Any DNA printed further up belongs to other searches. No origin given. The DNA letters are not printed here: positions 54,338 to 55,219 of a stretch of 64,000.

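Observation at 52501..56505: Candidate novel conflict operon: mini-catalase -> caspase-like protease -> SLOG-like protein -> TIR-TPR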

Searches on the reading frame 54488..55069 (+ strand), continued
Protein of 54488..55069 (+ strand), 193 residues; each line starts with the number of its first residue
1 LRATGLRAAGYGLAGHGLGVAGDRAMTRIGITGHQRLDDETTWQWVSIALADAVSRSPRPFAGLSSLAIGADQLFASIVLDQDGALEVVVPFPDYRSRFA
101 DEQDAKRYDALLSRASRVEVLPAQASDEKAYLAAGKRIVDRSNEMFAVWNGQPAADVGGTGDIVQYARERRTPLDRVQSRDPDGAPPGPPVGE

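Call 47: fold_search(model_id=the predicted structure, library=pdb)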
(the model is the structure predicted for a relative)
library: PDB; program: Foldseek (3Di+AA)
matches with E <= 10: 1803; with E <= 0.001: 26
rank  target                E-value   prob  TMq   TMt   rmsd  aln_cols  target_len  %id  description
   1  2nx2                  1.6e-09  1.00  0.73  0.71   3.7       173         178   15  Crystal structure of protein ypsA from Bacillus subtilis, Pfam DUF1273 (released 2006-12-19)
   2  3uqz_C                4.2e-06  1.00  0.62  0.40   3.8       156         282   13  X-ray structure of DNA processing protein A (DprA) from Streptococcus pneumoniae (released 2012-08-29)
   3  8zva                  4.2e-06  1.00  0.62  0.37   3.8       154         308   18  structure of ShosA from E.coli APEC O1 (released 2025-04-09)
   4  4ljk_D                5.4e-06  1.00  0.58  0.48   4.4       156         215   13  Structural insights into the unique single-stranded DNA binding mode of DNA processing protein A from Helicobacter pyl (released 2014-01-01)
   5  3uqz_A                6.9e-06  1.00  0.63  0.40   3.7       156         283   14  X-ray structure of DNA processing protein A (DprA) from Streptococcus pneumoniae (released 2012-08-29)
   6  5mll_B                1.0e-05  1.00  0.57  0.46   5.0       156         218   16  Structure of HpDprA at 1.9 Angstroms resolution (released 2017-12-20)
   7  4ljl_A                1.5e-05  1.00  0.58  0.47   4.2       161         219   15  Structural insights into the unique single-stranded DNA binding mode of DNA processing protein A from Helicobacter pyl (released 2014-01-01)
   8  3maj                  1.6e-05  1.00  0.61  0.33   3.9       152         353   18  Crystal structure of putative DNA processing protein DprA from Rhodopseudomonas palustris CGA009 (released 2010-05-12)
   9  4ljr_A                1.9e-05  1.00  0.59  0.49   4.4       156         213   15  Structural insights into the unique single-stranded DNA binding mode of DNA processing protein A from Helicobacter pyl (released 2014-01-01)
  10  4ljk_B                2.0e-05  1.00  0.60  0.49   5.7       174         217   13  Structural insights into the unique single-stranded DNA binding mode of DNA processing protein A from Helicobacter pyl (released 2014-01-01)
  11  5mll_A                2.3e-05  1.00  0.59  0.48   4.2       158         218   15  Structure of HpDprA at 1.9 Angstroms resolution (released 2017-12-20)
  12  4ljk_F                2.9e-05  1.00  0.58  0.46   4.3       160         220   16  Structural insights into the unique single-stranded DNA binding mode of DNA processing protein A from Helicobacter pyl (released 2014-01-01)
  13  4ljk_G                4.0e-05  1.00  0.58  0.48   6.2       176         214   14  Structural insights into the unique single-stranded DNA binding mode of DNA processing protein A from Helicobacter pyl (released 2014-01-01)
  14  7uxs_A                4.0e-05  1.00  0.45  0.40   8.4       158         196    9  Crystal structure of the BcThsA SLOG domain in complex with 3'cADPR (released 2022-09-07)
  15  3uqz_B                5.1e-05  1.00  0.62  0.40   3.7       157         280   14  X-ray structure of DNA processing protein A (DprA) from Streptococcus pneumoniae (released 2012-08-29)
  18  7uxs_B                1.3e-04  1.00  0.45  0.41   8.5       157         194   10  Crystal structure of the BcThsA SLOG domain in complex with 3'cADPR (released 2022-09-07)
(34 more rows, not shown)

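Call 90: find_related_loci(query=A1, collection=viral_contigs, flank=4000)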
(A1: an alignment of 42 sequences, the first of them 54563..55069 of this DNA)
Query A1 (168 aa) in viral_contigs; peptide patterns used: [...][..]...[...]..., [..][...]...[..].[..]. (x = any residue, [..] = any of these).
49 stretches matched a pattern; 2 encode a relative of the query (tblastn E <= 1e-3); 2 distinct loci.
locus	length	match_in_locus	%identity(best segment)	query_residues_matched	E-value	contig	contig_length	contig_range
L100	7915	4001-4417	42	4-145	5e-30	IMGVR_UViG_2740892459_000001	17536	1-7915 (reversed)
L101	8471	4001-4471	38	2-160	4e-28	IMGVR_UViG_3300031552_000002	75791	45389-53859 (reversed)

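Call 99: find_related_loci(query=A4, collection=metagenome_contigs, flank=6000)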
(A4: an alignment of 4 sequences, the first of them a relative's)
Query A4 (469 aa) in metagenome_contigs; peptide patterns used: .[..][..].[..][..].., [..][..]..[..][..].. (x = any residue, [..] = any of these).
225 stretches matched a pattern; 17 encode a relative of the query (tblastn E <= 1e-3); 17 distinct loci.
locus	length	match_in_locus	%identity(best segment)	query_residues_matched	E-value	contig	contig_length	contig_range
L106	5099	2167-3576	82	1-469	0e+0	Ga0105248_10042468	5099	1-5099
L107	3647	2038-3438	71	1-469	0e+0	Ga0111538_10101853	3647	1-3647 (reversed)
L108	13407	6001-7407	68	1-469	0e+0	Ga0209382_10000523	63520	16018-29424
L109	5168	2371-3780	63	1-468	0e+0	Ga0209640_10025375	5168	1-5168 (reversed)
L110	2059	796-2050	75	1-423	1e-172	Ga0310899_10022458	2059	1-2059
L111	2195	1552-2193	88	1-214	3e-136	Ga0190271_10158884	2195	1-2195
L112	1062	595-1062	90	1-156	1e-101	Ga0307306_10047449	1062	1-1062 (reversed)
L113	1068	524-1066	71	1-182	1e-94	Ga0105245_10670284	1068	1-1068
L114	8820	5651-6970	34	2-468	3e-75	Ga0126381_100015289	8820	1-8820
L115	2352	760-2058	33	7-468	4e-77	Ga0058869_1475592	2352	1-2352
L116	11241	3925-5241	33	1-468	2e-63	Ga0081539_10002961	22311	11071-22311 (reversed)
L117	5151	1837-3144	31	6-468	8e-59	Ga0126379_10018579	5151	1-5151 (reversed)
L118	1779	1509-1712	85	1-68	4e-35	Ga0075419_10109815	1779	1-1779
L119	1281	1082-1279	82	1-66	1e-33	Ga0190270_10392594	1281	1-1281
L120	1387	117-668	29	6-194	1e-23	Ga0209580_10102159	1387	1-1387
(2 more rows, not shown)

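Call 104: search_protein_families(library=pfam, proteins=[L108:4336-5949:+, L108:3779-4339:+, L107:307-1986:+, L109:381-2186:+, L108:7407-8639:-, L109:3829-5058:-, L007:8486-9727:+], max_evalue=0.01)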
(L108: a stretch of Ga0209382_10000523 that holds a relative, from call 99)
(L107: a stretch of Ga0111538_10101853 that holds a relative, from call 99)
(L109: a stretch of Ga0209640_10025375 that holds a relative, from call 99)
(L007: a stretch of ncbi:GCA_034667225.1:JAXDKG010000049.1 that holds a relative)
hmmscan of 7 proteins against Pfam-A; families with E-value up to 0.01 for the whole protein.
L108:4336-5949:+ (537 aa): 1 family
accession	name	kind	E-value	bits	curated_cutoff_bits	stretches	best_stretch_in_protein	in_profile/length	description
PF00115.25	COX1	-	1.3e-88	298.2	34.8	1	9-456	4-436/436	Cytochrome C and Quinol oxidase polypeptide I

L108:3779-4339:+ (186 aa): 2 families
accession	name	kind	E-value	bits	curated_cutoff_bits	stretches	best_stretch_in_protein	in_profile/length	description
PF00116.26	COX2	-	5.9e-10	39.6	22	1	110-176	47-113/120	Cytochrome C oxidase subunit II, periplasmic domain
PF13473.12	Cupredoxin_1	-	8.2e-05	23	27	1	97-182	23-104/104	Cupredoxin-like domain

L107:307-1986:+ (559 aa): 1 family
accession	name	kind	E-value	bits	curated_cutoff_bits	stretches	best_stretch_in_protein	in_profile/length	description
PF00115.25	COX1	-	9.2e-90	302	34.8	1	30-478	3-436/436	Cytochrome C and Quinol oxidase polypeptide I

L109:381-2186:+ (601 aa): 15 families
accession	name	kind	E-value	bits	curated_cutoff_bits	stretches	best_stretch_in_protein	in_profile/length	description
PF00069.31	Pkinase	-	7.9e-53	180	31.7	1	37-288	1-255/263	Protein kinase domain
PF13646.12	HEAT_2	-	2.5e-31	108.2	27.7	3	438-525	5-88/88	HEAT repeats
PF07714.23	PK_Tyr_Ser-Thr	-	3.1e-31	109.1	23.1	1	39-285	3-249/258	Protein tyrosine and serine/threonine kinase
PF03130.22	HEAT_PBS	-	9.7e-17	60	20.9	1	450-477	2-27/27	PBS lyase HEAT-like repeat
PF13513.12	HEAT_EZ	-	3.5e-16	59.7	27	1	452-493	14-55/55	HEAT-like repeat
PF02985.28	HEAT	-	5.9e-15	54.4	23.5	1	565-592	2-29/31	HEAT repeat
PF00514.29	Arm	-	3.5e-07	30.5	20.6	0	564-592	13-41/41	Armadillo/beta-catenin-like repeat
PF03109.22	ABC1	-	6e-07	29.3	22.9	1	78-185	116-217/244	ABC1 atypical kinase-like domain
PF25786.1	HEAT_GCN1_C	-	5.3e-06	27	27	0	465-538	26-105/151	GCN1-like, C-terminal HEAT repeats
PF25767.1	ARM_TBCD_2nd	-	8.5e-06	25.8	29.7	1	466-495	77-106/245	Tubulin-specific chaperone D-like, ARM repeats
PF17667.7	Pkinase_fungal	-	0.00014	21.2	24.1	1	148-215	299-369/387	Fungal protein kinase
PF12717.13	Cnd1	-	0.00025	21.6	26.4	0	565-590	23-48/162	non-SMC mitotic condensation complex subunit 1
PF14531.12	Kinase-like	-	0.00044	20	25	1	130-255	140-267/289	Kinase-like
PF24714.1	TOR1L1_N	-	0.0013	18.6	43.3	0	463-501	208-246/281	TORTIFOLIA1 N-terminal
PF12755.13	Vac14_Fab1_bd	-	0.0032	18.5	22.1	0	562-593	26-57/97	Vacuolar 14 Fab1-binding region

L108:7407-8639:- (410 aa): 2 families
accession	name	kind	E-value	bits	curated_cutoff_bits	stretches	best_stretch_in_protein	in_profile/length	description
PF01244.27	Peptidase_M19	-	4.1e-111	371.6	26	1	35-395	2-318/319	Membrane dipeptidase (Peptidase family M19)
PF04909.20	Amidohydro_2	-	4.6e-05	23.8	26.4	1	131-393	74-286/289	Amidohydrolase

L109:3829-5058:- (409 aa): 2 families
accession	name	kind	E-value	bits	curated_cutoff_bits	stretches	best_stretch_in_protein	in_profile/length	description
PF17167.11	Glyco_hydro_94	-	1.4e-87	294.6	27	1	42-314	154-420/420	Glycosyl hydrolase 94 superfamily, catalytic domain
PF03633.20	Glyco_hydro_65C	-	0.0021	18.2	22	1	315-351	1-37/62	Glycosyl hydrolase family 65, C-terminal domain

L007:8486-9727:+ (413 aa): 1 family
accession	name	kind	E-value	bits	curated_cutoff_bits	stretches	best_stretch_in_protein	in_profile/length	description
PF13676.11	TIR_2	-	8e-08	33.2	28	1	107-205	1-92/122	TIR domain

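Call 119: search_protein_representatives(alignment_id=A2)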
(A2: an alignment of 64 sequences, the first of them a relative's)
Query: 64 sequences, 163 profile positions. Proteins with E-value up to 0.001 (for the whole library): 11386; up to 1e-10: 5481; up to 1e-30: 388. The best 150 are listed.
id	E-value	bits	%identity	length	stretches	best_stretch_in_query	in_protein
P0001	5.0e-69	247.3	-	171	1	1-159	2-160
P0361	1.8e-67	242.3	-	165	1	1-160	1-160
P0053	1.5e-65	236.1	-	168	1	2-160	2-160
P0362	3.5e-64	231.6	-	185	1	3-159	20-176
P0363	1.3e-63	229.7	-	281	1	1-158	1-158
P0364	3.3e-62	225.1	-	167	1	1-159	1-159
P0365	3.9e-62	224.9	-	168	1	1-161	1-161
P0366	1.2e-59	216.8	-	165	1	2-159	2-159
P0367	4.7e-58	211.6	-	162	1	2-160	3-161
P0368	2.3e-57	209.4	-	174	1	1-161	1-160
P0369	7.5e-57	207.7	-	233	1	1-160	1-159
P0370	7.2e-56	204.5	-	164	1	1-161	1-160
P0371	4.2e-55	202.1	-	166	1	1-160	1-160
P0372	7.8e-55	201.2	-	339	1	2-159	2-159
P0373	9.6e-55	200.9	-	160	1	1-159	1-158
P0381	5.7e-52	191.9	-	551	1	2-160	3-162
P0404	1.9e-47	177.1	-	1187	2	2-156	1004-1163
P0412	4.5e-46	172.7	-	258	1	14-160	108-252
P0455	8.6e-43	162.0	-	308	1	1-160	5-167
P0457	1.4e-42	161.4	-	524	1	2-161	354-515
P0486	4.6e-41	156.4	-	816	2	2-152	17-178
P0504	4.2e-39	150.0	-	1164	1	1-160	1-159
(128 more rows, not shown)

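Call 120: search_protein_families(library=pfam, proteins=[P0381, P0404, P0457, P0486, P0504, P0372, P0363, P0455, P0369, P0412], max_evalue=0.001)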
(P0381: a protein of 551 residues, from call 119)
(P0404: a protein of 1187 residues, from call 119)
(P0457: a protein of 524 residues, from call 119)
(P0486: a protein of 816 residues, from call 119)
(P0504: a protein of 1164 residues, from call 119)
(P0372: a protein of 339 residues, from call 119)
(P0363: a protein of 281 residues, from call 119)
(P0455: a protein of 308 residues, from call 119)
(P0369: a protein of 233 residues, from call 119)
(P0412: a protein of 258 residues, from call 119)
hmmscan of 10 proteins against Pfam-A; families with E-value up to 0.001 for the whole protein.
P0381 (551 aa): 1 family
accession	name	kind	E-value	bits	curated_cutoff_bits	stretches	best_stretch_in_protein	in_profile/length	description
PF09995.15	MPAB_Lcp_cat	-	1.4e-18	68.3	23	1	277-483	30-221/231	ER-bound oxygenase mpaB/B'/Rubber oxygenase, catalytic domain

P0404 (1187 aa): 5 families
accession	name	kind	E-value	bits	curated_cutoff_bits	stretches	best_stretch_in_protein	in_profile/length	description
PF06309.17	Torsin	-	4.2e-06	27.3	27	1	522-563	36-77/127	Torsin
PF00004.35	AAA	-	1.8e-05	25.6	21.2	1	544-615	3-73/131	ATPase family associated with various cellular activities (AAA)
PF13401.12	AAA_22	-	2.2e-05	25.2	27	1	540-591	6-57/130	AAA domain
PF25199.1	nSTAND_NTPase5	-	0.00014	22.1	34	1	516-609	17-106/145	Novel STAND NTPase 5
PF13191.12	AAA_16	-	0.00045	21.2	32.6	0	524-566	9-51/167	AAA ATPase domain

P0457 (524 aa): 12 families
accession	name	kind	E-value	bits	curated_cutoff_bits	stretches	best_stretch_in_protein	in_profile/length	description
PF13424.12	TPR_12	-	1.5e-21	76.8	30.1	3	253-324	4-77/77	Tetratricopeptide repeat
PF07719.23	TPR_2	-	1e-15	56.9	27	0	256-283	5-32/34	Tetratricopeptide repeat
PF17874.7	TPR_MalT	-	7.4e-15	55.5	45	2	205-335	73-205/336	MalT-like TPR region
PF00515.34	TPR_1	-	8.7e-13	47.9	27.8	0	253-282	2-31/34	Tetratricopeptide repeat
PF13432.12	TPR_16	-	3.1e-12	47.1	32.7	1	256-322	1-61/65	Tetratricopeptide repeat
PF13374.12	TPR_10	-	4.5e-11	42.8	27.5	0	212-239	2-29/42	Tetratricopeptide repeat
PF13181.12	TPR_8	-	5.6e-09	35.9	25.7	0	293-319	2-28/34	Tetratricopeptide repeat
PF13176.12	TPR_7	-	9e-07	29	27.9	0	259-284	6-31/36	Tetratricopeptide repeat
PF13428.12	TPR_14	-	1.7e-05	25.5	23.5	0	213-254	2-39/44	Tetratricopeptide repeat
PF10602.15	RPN7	-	0.0001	22.5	29.6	0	13-94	44-127/174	26S proteasome subunit RPN7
PF06908.16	YpsA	-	0.00018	22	27.7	1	374-507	28-165/168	YspA SLOG family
PF14559.12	TPR_19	-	0.00095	19.9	25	0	262-328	1-62/68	Tetratricopeptide repeat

P0486 (816 aa): 1 family
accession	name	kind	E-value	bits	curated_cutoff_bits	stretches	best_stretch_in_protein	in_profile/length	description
PF14015.11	DUF4231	-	2.8e-06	28.1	24.7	1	525-619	4-85/103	Protein of unknown function (DUF4231)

P0504 (1164 aa): 35 families (the best 25 are shown)
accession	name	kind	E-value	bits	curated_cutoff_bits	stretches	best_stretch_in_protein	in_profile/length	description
PF25174.1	Beta-prop_THOC3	-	2.2e-41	142.1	305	3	533-783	10-247/272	THOC3 beta-propeller domain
PF00400.38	WD40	-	5.4e-36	121.9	27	2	700-735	4-39/39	WD domain, G-beta repeat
PF25173.1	Beta-prop_WDR3_1st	-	3.2e-34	118.7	154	2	687-779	51-143/184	WDR3 first beta-propeller domain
PF24814.1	WD40_Prp19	-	1.1e-32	113.6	320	2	688-962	30-279/281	Prp19 WD40 domain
PF23414.1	Beta-prop_EML_2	-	2e-30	106.5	90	3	672-783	45-158/266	Echinoderm microtubule-associated protein second beta-propeller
PF24817.1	WD40_WDHD1_1st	-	5.9e-29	101.6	109.9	1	672-868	51-241/291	WDHD1 first WD40 domain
PF24807.1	WD40_CDC20-Fz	-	1.4e-25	90.7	200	2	681-962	23-284/292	CDC20/Fizzy WD40 domain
PF25168.1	Beta-prop_WDR36-Utp21_2nd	-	9.1e-24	84.8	84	2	689-737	222-270/335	WDR36/Utp21 second beta-propeller domain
PF25175.1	Beta-prop_WDR5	-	3.7e-22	79.4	250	1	674-784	60-171/296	WDR5 beta-propeller domain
PF25172.1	Beta-prop_WDR3_2nd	-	6.1e-22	78.6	140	1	702-777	212-287/293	WDR3 second beta-propeller domain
PF24796.1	WDR55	-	1.5e-21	77.2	200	1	697-776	43-122/296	WDR55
PF24805.1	EIF3I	-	4e-19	69.4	200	3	449-604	16-181/324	EIF3I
PF23409.1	Beta-prop_EML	-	2.7e-14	53.7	88.2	1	444-599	64-228/267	Echinoderm microtubule-associated protein first beta-propeller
PF25460.1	Beta-prop_Aladin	-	1.9e-13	50.7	171.1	1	435-513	102-184/340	Aladin seven-bladed propeller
PF23393.2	Beta-prop_WDR90_POC16_2nd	-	1.4e-12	47.8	60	1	720-961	7-240/291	WDR90/POC16, second beta-propeller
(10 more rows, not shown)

P0372 (339 aa): 1 family
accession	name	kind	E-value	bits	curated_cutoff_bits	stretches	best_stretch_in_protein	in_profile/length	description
PF24838.2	8xMP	-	7.9e-29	100.7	30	1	181-311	1-135/136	Octameric membrane protein family (8xMP)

P0363 (281 aa): 0 families

P0455 (308 aa): 0 families

P0369 (233 aa): 1 family
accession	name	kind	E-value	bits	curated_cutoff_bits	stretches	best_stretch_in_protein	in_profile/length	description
PF06908.16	YpsA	-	5.8e-05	23.6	27.7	1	59-151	70-164/168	YspA SLOG family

P0412 (258 aa): 0 families
